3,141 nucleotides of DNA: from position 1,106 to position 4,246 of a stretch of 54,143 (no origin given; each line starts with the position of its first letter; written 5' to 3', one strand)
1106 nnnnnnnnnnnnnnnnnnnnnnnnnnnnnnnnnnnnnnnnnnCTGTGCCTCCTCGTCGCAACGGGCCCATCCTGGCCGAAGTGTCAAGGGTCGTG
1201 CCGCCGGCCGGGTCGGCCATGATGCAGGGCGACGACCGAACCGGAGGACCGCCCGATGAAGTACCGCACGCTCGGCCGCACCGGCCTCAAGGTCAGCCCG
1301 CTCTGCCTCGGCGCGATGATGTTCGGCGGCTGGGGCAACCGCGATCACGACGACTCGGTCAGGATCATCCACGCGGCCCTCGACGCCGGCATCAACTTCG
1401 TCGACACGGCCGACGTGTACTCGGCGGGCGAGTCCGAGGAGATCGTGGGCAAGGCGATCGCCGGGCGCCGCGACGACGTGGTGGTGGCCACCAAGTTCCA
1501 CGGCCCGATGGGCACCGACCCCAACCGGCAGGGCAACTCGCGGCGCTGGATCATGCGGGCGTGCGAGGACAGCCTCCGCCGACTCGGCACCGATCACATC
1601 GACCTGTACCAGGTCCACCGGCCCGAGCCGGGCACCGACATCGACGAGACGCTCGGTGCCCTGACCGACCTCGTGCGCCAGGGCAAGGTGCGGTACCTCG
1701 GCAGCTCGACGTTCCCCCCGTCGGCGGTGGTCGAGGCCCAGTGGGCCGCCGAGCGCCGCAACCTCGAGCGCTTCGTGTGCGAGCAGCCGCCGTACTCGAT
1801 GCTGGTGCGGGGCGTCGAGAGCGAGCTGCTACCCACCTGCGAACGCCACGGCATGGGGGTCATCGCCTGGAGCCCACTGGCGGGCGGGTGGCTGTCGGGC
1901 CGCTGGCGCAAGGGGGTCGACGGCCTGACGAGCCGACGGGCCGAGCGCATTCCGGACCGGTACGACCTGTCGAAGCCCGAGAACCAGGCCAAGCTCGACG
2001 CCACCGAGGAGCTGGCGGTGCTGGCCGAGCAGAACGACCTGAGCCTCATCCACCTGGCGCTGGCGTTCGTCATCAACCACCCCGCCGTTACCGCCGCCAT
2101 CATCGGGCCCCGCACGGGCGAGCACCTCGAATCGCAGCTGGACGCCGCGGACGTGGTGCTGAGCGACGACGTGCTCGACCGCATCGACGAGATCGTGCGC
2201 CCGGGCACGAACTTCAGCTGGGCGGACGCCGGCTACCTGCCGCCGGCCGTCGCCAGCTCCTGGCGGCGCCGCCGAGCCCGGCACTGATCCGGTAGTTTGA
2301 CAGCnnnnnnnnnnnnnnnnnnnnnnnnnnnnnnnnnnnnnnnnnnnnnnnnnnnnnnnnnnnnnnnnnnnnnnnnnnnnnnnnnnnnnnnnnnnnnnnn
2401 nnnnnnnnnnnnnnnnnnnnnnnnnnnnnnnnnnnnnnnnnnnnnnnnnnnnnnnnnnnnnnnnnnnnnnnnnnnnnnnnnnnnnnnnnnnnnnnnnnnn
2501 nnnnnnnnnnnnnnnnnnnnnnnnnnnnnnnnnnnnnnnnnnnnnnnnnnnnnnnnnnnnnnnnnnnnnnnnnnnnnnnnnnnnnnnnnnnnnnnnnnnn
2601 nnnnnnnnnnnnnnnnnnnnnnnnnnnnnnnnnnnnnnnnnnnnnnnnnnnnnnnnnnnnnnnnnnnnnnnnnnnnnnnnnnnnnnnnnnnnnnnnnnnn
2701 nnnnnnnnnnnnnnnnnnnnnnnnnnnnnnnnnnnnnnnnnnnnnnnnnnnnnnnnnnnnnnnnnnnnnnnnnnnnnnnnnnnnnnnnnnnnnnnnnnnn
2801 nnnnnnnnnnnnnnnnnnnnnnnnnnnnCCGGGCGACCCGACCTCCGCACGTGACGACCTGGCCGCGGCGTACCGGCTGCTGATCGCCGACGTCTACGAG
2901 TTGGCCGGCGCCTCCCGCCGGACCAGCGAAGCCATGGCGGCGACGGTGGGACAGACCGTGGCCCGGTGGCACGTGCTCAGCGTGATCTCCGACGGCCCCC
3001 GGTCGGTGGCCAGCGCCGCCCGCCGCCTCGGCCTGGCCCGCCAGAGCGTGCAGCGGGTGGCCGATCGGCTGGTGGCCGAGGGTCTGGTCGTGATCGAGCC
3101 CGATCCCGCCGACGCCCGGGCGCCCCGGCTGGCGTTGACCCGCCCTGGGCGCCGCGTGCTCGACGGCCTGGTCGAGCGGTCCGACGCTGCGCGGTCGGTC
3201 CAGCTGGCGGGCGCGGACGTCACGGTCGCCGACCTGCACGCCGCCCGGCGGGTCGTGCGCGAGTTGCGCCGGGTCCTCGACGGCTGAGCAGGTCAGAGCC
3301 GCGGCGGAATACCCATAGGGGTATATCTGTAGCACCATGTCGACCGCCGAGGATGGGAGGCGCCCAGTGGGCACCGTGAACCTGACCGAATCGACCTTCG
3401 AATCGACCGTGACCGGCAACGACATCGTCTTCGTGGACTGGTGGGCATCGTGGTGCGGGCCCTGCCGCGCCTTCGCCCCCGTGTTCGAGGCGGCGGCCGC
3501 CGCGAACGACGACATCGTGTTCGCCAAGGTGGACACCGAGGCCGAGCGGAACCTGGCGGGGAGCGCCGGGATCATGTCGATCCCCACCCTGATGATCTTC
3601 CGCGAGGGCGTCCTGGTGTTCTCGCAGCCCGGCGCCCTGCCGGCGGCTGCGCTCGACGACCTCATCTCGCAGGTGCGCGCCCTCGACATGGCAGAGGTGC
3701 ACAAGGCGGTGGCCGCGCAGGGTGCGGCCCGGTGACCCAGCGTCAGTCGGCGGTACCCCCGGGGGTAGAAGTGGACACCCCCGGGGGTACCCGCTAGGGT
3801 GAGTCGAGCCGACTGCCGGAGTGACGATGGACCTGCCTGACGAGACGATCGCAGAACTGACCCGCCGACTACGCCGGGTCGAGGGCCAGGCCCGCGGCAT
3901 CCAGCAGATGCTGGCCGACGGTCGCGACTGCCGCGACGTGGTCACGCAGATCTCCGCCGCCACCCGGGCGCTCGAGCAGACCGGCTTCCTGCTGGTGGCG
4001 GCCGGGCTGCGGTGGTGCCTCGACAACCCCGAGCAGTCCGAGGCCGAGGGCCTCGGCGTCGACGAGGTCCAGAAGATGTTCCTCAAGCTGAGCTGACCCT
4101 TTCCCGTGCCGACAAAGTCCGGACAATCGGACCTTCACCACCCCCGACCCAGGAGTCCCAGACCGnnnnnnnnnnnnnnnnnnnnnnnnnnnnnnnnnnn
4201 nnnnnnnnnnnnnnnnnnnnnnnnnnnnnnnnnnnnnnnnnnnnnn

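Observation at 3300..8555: CstR-like persulfide-sensing cluster extended by thioredoxin, a SulP permease and a beta-CA-like protein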

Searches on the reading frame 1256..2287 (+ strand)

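Call 3: search_protein_families(library=pfam, proteins=[window:1256-2287:+], max_evalue=0.01)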
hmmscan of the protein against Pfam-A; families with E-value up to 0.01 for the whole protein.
window:1256-2287:+ (343 aa): 1 family
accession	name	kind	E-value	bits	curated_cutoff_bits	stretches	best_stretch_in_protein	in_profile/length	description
PF00248.27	Aldo_ket_red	-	3.4e-81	272.9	24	1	15-314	1-290/291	Aldo/keto reductase family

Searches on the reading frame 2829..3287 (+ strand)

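Call 3: search_protein_families(library=pfam, proteins=[window:2829-3287:+], max_evalue=0.01)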
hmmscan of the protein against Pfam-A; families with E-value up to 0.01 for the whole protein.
window:2829-3287:+ (152 aa): 10 families
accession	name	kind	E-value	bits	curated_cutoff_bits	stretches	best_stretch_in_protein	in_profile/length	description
PF12802.13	MarR_2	-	8.6e-14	51.9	27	1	43-98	4-61/61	MarR family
PF01047.28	MarR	-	1.2e-05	25.5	24.6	1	44-97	3-57/59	MarR family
PF13551.12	HTH_29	-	9.2e-05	22.9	28.1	1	47-87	2-42/64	Winged helix-turn helix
PF25213.1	HVO_A0261_N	-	0.00019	21.7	35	1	39-114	6-74/86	HVO_A0261 N-terminal domain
PF24409.1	wHTH-PRTase_assc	-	0.0004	20.8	27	1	49-113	3-57/83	wHTH-PRTase associated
PF13518.12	HTH_28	-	0.00099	19.6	25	1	58-91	13-46/52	Helix-turn-helix domain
PF09339.16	HTH_IclR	-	0.0011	19.2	22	1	49-88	8-49/52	IclR helix-turn-helix domain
PF25212.1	HVO_A0114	-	0.0053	17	27.6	1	44-93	22-72/84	HVO_A0114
PF01978.25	TrmB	-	0.0066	16.7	25.6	0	53-92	18-57/68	Sugar-specific transcriptional regulator TrmB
PF13542.12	HTH_Tnp_ISL3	-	0.0084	16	27.4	0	56-82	27-51/51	Helix-turn-helix domain of transposase family ISL3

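Call 4: search_protein_families(library=ncbifam, proteins=[window:2829-3287:+], max_evalue=0.01)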
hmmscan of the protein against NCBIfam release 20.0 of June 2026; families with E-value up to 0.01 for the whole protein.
window:2829-3287:+ (152 aa): 7 families
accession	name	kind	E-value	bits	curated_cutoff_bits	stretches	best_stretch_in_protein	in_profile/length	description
NF041230.1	BagL_FevM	exception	5.6e-05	23.2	230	1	65-119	62-116/145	MarR family transcriptional regulator BagL/FevM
NF053777.1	Saro0803TransReg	equivalog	0.00032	20.4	200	1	30-112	23-106/140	Saro_0803 family transcriptional regulator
NF033545.0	transpos_IS630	equivalog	0.00061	19.3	100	1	58-119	13-73/299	IS630 family transposase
NF045593.1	bilirub_TF_BilQ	equivalog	0.0013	18.4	125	1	59-112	46-99/135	bilirubin utilization transcriptional regulator BilQ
NF002926.0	PRK03573.1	equivalog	0.0017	18.3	120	1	43-144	30-131/144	transcriptional regulator SlyA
TIGR02337.1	HpaR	equivalog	0.006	16.4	121.2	1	42-120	26-105/130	homoprotocatechuate degradation operon regulator HpaR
NF038251.1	AdcR_fam_Zn_TF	equivalog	0.0062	16.8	175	1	40-110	32-102/143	zinc-dependent MarR family transcriptional regulator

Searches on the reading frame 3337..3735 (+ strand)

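Call 3: search_protein_families(library=pfam, proteins=[window:3337-3735:+], max_evalue=0.01)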
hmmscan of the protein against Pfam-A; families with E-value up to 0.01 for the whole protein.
window:3337-3735:+ (132 aa): 6 families
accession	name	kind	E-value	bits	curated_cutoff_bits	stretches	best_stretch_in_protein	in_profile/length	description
PF00085.26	Thioredoxin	-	5e-24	84.7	23.5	1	13-111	2-102/103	Thioredoxin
PF13905.12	Thioredoxin_8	-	4.3e-05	24.2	27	0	28-51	1-24/94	Thioredoxin-like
PF13098.12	Thioredoxin_2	-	5.7e-05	23.8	27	1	29-109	6-103/104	Thioredoxin-like domain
PF14595.12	Thioredoxin_9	-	6.7e-05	23.2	25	1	37-105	50-121/129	Thioredoxin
PF04756.19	OST3_OST6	-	0.00028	20.9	27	1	39-90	45-104/294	OST3 / OST6 family, transporter family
PF13899.12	Thioredoxin_7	-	0.0016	19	27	1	31-73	20-67/83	Thioredoxin-like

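Call 4: search_protein_families(library=ncbifam, proteins=[window:3337-3735:+], max_evalue=0.01)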
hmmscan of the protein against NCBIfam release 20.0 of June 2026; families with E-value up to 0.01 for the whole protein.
window:3337-3735:+ (132 aa): 12 families
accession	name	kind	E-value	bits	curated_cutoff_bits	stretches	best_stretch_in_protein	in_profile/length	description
TIGR01068.1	thioredoxin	equivalog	1e-28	99.4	96.8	1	17-112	2-99/101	thioredoxin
NF008229.0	PRK10996.1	equivalog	2.9e-28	98.4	125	1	13-112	37-137/141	thioredoxin TrxC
TIGR01130.1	ER_PDI_fam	subfamily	2.4e-18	67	344.25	1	14-93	4-87/476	protein disulfide-isomerase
NF047697.1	ThioredTrxAClost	equivalog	3.1e-16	59.5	140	1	14-94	2-84/105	thioredoxin TrxA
TIGR01126.1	pdi_dom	equivalog_domain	3.7e-16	59.3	107.2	1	16-92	1-82/105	protein disulfide-isomerase domain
NF006898.0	PRK09381.1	equivalog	2.7e-15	56.7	138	1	14-110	6-104/109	thioredoxin TrxA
TIGR00385.1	dsbE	subfamily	0.00011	21.9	123.15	1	23-57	58-92/173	DsbE family thiol:disulfide interchange protein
NF047696.1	ThlDiSintTplARhiz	equivalog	0.00012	22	230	1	30-63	99-132/219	thiol:disulfide interchange protein TlpA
NF045694.1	seleno_TsoB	exception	0.0013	16.9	805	1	18-71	464-521/572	rhodanese/DsbD fusion-like selenoprotein TsoB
NF002854.0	PRK03147.1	subfamily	0.0035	17.3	170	0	29-51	63-85/176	thiol-disulfide oxidoreductase ResA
NF001419.0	PRK00293.1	subfamily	0.0044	15.7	330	1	17-90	466-546/574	protein-disulfide reductase DsbD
NF041202.1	StoA_CxxC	exception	0.0048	16.8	210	0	32-57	56-81/163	endospore biogenesis thiol-disulfide oxidoreductase StoA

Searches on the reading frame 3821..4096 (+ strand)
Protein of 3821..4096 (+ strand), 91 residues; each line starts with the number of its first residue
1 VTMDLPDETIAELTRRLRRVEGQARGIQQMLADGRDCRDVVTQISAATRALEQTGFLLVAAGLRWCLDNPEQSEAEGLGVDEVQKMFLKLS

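Call 3: search_protein_families(library=pfam, proteins=[window:3821-4096:+], max_evalue=0.01)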
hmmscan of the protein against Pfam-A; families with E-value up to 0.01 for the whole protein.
window:3821-4096:+ (91 aa): 1 family
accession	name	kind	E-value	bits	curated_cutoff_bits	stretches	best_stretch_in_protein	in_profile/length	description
PF02583.22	Trns_repr_metal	-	1.8e-21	76.8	22.8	1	12-87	4-76/78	Metal-sensitive transcriptional repressor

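Call 4: search_protein_families(library=ncbifam, proteins=[window:3821-4096:+], max_evalue=0.01)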
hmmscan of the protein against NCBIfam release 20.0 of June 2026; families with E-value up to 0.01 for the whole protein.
window:3821-4096:+ (91 aa): 3 families
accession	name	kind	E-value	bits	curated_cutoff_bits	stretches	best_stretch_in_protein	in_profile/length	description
NF052430.1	repress_RicR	exception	2.4e-13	50.5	175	1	13-69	11-67/93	copper-sensing transcriptional repressor RicR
NF008464.0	PRK11352.1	equivalog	1.6e-05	25.2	133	1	7-52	6-50/91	formaldehyde-responsive transcriptional repressor FrmR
NF011613.0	PRK15039.1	equivalog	0.00095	19.8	138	1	12-50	10-48/90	Ni(II)/Co(II)-binding transcriptional repressor RcnR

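Call 7: search_solved_structures(query=window:3821-4096:+, max_evalue=1, show_alignments=5)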
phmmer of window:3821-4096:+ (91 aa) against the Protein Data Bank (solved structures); distinct sequences matched with E-value up to 1: 11.
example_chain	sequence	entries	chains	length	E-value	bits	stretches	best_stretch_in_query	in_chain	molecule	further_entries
4m1p_A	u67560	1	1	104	1.1e-11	47.9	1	7-69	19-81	Copper-sensitive operon repressor (CsoR)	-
7mq1_A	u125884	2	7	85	6.7e-11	45.4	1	15-81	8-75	Copper-sensing transcriptional repressor csoR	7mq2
7mq3_A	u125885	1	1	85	6.8e-11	45.4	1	15-81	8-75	Copper-sensing transcriptional repressor csoR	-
4adz_A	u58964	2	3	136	7.1e-11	45.3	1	11-69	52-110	CSOR | COPPER SENSITIVE OPERON REPRESSOR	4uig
6ahx_A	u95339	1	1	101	1.4e-10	44.3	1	13-74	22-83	Putative cytosolic protein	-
5fmn_A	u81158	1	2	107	1.8e-07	34.5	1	7-69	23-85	INRS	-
3aai_A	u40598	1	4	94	0.0007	23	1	9-66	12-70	Copper homeostasis operon regulatory protein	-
2hh7_A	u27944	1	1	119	0.00087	22.7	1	13-69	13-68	Hypothetical protein CsoR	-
5lbm_A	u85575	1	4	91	0.0096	19.4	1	6-53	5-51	Transcriptional repressor FrmR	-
5lcy_A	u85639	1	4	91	0.02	18.4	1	12-50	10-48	Frmr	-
7o86_A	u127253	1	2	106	0.65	13.6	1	12-72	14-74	STE20/SPS1-related proline-alanine-rich protein kinase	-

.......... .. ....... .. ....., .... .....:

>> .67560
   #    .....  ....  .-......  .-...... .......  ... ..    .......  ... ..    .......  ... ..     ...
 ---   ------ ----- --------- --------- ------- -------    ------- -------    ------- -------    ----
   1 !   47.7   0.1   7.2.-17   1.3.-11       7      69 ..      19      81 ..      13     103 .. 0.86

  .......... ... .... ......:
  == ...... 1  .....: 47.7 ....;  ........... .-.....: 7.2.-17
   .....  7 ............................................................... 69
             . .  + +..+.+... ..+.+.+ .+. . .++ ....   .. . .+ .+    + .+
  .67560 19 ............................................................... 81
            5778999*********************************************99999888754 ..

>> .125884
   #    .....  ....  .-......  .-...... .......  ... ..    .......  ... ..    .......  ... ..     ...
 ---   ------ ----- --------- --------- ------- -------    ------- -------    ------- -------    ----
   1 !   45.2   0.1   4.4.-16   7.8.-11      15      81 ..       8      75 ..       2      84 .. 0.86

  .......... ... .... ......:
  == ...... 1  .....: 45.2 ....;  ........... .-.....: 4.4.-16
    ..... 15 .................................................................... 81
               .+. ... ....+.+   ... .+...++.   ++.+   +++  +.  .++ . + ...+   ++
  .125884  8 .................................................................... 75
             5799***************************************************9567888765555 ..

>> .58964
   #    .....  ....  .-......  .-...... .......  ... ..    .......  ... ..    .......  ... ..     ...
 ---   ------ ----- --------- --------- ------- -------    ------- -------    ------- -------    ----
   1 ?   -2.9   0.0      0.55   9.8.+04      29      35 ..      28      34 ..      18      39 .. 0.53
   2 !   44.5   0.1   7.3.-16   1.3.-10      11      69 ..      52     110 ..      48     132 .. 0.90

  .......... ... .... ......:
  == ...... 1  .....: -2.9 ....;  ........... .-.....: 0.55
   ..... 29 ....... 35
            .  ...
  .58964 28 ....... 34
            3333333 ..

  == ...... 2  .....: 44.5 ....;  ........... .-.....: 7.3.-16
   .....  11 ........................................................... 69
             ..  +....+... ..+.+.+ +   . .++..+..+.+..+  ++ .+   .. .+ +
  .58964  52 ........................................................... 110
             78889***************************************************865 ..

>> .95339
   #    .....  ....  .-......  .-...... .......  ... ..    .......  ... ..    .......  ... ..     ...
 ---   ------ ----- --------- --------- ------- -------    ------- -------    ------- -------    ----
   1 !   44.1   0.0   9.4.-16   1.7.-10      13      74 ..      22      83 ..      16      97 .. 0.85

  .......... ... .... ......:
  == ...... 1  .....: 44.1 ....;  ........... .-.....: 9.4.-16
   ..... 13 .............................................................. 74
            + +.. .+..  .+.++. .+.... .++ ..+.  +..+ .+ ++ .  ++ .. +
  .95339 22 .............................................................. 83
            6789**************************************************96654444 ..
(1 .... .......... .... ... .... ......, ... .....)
